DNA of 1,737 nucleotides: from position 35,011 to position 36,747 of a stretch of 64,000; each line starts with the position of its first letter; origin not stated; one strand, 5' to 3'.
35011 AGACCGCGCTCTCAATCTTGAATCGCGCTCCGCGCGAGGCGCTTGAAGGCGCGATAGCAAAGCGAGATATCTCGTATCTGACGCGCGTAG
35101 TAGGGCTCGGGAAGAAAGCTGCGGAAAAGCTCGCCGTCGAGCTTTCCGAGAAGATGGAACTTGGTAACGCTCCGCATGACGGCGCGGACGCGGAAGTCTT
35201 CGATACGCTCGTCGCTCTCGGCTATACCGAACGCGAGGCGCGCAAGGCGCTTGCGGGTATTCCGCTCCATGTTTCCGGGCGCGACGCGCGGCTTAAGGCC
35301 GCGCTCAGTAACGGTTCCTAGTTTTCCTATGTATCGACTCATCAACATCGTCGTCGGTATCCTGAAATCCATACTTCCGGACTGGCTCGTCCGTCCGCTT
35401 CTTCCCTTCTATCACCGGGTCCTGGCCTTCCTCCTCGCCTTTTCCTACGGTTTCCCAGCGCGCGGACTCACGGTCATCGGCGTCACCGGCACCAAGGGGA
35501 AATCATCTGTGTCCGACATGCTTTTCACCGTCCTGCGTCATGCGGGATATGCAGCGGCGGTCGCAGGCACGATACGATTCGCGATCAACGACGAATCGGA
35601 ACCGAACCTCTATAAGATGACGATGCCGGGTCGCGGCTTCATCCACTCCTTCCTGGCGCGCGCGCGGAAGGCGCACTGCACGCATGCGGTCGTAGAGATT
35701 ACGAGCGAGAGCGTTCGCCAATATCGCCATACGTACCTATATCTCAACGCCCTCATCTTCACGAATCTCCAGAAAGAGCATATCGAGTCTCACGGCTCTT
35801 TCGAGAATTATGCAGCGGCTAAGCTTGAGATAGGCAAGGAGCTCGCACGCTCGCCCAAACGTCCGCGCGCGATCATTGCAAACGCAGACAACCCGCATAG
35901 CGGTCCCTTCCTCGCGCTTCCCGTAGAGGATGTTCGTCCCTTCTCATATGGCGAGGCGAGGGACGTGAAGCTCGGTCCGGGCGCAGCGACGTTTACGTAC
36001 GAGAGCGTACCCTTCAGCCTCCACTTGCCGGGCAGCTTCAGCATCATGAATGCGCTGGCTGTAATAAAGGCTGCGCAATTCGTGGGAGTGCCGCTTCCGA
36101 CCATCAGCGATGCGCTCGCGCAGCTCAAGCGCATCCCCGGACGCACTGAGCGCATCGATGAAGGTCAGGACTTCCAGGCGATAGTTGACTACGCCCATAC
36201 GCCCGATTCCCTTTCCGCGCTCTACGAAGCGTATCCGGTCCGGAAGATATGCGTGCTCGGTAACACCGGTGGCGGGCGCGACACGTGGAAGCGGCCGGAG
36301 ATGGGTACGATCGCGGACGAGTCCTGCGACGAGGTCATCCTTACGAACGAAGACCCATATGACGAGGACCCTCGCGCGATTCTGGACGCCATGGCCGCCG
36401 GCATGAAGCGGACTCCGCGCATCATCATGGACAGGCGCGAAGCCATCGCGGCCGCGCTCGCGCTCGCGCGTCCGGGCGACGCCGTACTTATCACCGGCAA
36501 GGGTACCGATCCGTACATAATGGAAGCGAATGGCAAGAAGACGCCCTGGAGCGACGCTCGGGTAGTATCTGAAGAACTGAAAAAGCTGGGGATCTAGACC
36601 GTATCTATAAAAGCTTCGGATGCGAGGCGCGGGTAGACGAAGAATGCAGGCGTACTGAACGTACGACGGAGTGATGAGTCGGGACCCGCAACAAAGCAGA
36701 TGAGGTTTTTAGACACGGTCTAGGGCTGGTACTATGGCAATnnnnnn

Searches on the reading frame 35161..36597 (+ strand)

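Call 40: search_protein_families(library=pfam, proteins=[window:35161-36597:+], max_evalue=0.001)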
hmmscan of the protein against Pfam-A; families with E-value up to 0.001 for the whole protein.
window:35161-36597:+ (478 aa): 2 families
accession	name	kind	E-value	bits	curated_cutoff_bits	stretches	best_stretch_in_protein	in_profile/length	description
PF08245.18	Mur_ligase_M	-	1.1e-27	97.7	24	1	108-304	1-199/200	Mur ligase middle domain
PF02875.26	Mur_ligase_C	-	9e-26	91.6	28.4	1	327-448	1-127/127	Mur ligase, glutamate ligase domain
